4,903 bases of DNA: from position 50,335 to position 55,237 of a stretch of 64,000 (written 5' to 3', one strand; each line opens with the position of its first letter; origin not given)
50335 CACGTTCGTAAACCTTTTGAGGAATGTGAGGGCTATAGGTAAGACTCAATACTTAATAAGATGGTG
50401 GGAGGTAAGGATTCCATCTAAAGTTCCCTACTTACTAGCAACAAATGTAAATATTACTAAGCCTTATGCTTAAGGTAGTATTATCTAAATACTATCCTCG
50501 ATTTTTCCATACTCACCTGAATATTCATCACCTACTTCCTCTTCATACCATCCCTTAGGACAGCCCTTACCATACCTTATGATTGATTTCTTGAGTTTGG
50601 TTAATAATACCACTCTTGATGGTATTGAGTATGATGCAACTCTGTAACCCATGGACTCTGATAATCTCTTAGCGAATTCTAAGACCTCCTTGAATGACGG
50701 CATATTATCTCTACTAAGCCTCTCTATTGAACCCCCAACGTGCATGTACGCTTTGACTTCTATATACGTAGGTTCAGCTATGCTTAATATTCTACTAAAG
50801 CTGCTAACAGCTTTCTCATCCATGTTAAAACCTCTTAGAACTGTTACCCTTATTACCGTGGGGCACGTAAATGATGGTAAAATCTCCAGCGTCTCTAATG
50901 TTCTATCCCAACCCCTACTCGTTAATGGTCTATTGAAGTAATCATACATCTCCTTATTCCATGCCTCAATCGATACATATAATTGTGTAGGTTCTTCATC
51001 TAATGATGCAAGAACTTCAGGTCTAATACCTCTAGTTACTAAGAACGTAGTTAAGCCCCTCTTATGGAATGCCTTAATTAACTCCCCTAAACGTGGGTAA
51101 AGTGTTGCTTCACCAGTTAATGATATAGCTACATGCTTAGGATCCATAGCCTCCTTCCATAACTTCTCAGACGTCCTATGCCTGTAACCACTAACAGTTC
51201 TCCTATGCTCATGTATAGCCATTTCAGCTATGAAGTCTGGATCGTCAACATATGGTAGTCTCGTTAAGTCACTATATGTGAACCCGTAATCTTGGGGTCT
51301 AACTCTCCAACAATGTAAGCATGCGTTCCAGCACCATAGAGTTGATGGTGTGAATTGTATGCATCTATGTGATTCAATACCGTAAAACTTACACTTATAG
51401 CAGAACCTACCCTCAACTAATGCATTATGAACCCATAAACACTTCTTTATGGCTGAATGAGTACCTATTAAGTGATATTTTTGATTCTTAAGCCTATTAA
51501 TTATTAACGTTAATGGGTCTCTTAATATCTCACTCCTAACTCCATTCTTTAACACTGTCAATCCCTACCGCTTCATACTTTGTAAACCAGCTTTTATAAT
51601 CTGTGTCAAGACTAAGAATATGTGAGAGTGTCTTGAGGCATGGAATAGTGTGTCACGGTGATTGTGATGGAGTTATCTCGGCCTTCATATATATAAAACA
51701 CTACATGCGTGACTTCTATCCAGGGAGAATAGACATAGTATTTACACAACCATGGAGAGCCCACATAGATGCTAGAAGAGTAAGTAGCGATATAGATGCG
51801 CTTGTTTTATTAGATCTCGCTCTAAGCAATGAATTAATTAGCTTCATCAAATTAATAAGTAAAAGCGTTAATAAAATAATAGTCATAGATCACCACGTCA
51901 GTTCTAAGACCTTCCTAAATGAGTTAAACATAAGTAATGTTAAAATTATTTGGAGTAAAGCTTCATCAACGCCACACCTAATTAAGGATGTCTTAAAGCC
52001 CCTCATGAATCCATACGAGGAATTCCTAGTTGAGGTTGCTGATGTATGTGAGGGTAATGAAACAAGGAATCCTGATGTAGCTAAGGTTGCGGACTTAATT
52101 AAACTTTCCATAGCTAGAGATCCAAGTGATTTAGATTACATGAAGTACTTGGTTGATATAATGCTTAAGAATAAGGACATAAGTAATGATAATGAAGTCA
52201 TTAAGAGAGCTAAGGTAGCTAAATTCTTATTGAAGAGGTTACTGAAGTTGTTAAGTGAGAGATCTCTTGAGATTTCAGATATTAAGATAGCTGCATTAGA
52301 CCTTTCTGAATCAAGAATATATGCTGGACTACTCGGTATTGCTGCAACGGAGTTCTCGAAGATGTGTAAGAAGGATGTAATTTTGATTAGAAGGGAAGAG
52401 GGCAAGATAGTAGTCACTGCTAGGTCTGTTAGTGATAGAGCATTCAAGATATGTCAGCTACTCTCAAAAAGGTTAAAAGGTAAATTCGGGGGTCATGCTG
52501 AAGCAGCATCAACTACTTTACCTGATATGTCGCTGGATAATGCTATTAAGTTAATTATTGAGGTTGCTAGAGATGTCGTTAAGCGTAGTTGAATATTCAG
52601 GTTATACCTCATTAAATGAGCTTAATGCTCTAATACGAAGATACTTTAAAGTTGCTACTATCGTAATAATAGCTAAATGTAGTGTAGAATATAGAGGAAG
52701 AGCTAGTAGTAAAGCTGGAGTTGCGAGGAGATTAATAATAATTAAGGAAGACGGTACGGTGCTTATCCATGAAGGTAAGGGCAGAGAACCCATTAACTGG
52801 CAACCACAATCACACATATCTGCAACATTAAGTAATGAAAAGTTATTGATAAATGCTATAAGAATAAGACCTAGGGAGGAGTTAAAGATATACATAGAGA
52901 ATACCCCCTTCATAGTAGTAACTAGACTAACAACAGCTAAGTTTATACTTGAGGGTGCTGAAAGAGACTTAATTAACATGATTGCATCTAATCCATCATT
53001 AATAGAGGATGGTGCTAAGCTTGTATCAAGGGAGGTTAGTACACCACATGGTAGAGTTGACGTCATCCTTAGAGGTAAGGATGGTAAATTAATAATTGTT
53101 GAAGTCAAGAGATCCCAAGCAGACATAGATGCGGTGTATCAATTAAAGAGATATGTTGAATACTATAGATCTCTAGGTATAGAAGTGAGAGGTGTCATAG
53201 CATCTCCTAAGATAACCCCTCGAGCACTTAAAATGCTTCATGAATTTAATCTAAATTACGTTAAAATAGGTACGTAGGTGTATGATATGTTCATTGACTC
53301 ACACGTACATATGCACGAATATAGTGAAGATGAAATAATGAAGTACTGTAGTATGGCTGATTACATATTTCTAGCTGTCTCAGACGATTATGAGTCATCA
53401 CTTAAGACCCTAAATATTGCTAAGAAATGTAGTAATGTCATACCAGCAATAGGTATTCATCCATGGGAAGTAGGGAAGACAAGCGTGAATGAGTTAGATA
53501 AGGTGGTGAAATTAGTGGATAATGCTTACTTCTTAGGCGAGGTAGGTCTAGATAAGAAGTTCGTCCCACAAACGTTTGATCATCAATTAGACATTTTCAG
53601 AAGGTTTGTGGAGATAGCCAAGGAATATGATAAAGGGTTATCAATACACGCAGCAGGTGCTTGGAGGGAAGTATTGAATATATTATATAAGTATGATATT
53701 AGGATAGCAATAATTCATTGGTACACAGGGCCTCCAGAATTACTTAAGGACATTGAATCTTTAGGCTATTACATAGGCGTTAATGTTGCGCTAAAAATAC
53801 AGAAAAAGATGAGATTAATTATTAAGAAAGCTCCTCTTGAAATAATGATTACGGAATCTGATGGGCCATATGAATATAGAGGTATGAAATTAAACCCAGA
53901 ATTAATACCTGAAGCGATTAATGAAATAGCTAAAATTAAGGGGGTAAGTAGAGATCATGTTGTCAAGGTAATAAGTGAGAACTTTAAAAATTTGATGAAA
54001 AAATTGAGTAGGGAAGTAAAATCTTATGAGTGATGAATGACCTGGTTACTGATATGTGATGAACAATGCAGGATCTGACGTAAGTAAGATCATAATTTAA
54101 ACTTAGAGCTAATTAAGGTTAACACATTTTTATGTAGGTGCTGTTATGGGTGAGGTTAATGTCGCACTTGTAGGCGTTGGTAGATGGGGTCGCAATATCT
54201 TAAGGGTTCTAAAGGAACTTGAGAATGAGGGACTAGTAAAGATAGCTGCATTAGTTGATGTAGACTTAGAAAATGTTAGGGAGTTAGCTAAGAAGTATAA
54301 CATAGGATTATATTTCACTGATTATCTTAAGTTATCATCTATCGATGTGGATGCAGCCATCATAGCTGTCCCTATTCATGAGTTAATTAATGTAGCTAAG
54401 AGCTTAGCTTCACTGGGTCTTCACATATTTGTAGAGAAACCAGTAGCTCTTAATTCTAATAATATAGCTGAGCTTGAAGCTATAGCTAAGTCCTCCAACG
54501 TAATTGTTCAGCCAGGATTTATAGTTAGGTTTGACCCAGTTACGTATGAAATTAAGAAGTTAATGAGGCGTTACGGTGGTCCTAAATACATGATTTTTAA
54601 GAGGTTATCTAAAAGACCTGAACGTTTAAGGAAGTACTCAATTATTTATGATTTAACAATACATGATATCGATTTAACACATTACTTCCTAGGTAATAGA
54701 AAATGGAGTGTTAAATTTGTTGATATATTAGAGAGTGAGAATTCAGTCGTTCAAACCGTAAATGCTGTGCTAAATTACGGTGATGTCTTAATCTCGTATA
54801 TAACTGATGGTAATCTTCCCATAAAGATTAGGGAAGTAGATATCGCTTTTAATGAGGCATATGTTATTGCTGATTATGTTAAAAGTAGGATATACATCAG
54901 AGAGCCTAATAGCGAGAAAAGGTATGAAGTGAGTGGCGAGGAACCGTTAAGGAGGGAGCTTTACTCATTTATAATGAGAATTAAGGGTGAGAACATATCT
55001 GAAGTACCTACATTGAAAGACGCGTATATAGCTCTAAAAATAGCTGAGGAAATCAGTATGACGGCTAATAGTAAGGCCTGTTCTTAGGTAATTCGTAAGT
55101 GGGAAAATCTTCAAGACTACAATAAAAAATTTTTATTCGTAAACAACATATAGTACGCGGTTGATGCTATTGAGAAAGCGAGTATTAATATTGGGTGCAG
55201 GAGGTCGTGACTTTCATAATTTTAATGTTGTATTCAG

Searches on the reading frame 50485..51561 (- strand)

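Call 80: search_protein_families(library=pfam, proteins=[window:50485-51561:-], max_evalue=0.001)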
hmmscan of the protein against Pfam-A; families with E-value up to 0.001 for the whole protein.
window:50485-51561:- (358 aa): 2 families
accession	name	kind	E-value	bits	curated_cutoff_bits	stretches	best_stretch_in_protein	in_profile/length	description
PF08608.17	Wyosine_form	-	5.9e-22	78.1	22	1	262-321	2-62/63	Wyosine base formation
PF04055.27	Radical_SAM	-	6.2e-16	59.5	29.5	1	73-249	3-158/166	Radical SAM superfamily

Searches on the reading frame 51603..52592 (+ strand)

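Call 80: search_protein_families(library=pfam, proteins=[window:51603-52592:+], max_evalue=0.001)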
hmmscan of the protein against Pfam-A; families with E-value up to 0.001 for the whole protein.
window:51603-52592:+ (329 aa): 2 families
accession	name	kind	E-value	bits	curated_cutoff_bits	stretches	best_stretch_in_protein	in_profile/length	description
PF02272.25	DHHA1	-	2.2e-12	47.7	25.9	1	236-322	10-100/102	DHHA1 domain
PF01368.27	DHH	-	1.1e-07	32.6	28.1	1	15-132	4-103/125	DHH family, N-terminal domain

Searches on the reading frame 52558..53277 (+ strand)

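Call 33: search_protein_families(library=pfam, proteins=[window:52558-53277:+], max_evalue=0.01)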
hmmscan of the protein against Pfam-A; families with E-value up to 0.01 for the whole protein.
window:52558-53277:+ (239 aa): 6 families
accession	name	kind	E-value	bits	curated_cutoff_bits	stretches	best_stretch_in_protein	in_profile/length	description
PF01939.22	NucS_C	-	3.7e-29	101.7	24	1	135-237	2-106/124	Endonuclease NucS C-terminal domain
PF21003.3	NucS_N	-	1.4e-24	86.4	23.9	1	34-116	4-87/100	Endonuclease NucS N-terminal PH-like domain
PF01930.23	Cas_Cas4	-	2e-07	31.6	22.7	1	157-220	46-109/160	Domain of unknown function DUF83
PF02021.23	UPF0102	-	0.00052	20.8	23.6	1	148-187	9-44/80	Uncharacterised protein family UPF0102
PF07788.17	PDDEXK_10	-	0.0033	17.8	21.2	1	167-222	5-59/74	PD-(D/E)XK nuclease superfamily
PF08011.17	PDDEXK_9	-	0.0065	16.9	25.5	0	156-200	22-76/105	PD-(D/E)XK nuclease superfamily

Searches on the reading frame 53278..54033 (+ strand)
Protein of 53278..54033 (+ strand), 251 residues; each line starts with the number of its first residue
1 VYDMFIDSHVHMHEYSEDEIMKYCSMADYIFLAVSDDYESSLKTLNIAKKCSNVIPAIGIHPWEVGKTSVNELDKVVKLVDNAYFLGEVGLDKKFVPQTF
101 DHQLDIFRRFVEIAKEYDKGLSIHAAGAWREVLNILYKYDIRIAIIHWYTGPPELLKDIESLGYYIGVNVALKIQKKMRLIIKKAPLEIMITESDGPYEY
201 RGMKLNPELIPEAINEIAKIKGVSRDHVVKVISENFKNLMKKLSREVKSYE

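Call 33: search_protein_families(library=pfam, proteins=[window:53278-54033:+], max_evalue=0.01)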
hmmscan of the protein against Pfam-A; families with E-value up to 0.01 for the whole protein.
window:53278-54033:+ (251 aa): 2 families
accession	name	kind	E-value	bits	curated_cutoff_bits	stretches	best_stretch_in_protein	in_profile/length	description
PF01026.27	TatD_DNase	-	1.1e-51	176.1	27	1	6-240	1-252/253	TatD related DNase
PF00538.25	Linker_histone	-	0.0075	16.9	22.4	0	208-247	6-46/74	linker histone H1 and H5 family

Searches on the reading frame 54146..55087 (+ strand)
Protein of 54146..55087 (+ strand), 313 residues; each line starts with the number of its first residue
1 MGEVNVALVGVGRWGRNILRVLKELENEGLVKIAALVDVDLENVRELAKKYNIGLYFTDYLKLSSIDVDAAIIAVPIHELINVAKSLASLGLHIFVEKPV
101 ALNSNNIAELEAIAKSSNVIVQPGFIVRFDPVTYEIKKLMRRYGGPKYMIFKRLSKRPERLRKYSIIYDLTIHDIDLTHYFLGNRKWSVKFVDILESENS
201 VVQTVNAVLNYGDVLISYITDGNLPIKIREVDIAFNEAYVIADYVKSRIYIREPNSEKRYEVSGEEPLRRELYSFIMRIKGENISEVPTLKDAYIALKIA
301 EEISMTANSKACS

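Call 33: search_protein_families(library=pfam, proteins=[window:54146-55087:+], max_evalue=0.01)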
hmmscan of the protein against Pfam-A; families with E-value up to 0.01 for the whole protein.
window:54146-55087:+ (313 aa): 3 families
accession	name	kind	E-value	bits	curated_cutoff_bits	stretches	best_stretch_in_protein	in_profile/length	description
PF01408.29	GFO_IDH_MocA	-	2.2e-18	67.5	24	1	4-125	1-120/120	Oxidoreductase family, NAD-binding Rossmann fold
PF22725.1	GFO_IDH_MocA_C3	-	0.00072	20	27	1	163-215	42-96/124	GFO/IDH/MocA C-terminal domain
PF03807.23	F420_oxidored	-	0.0021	19.1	21.6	1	6-89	2-82/94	NADP oxidoreductase coenzyme F420-dependent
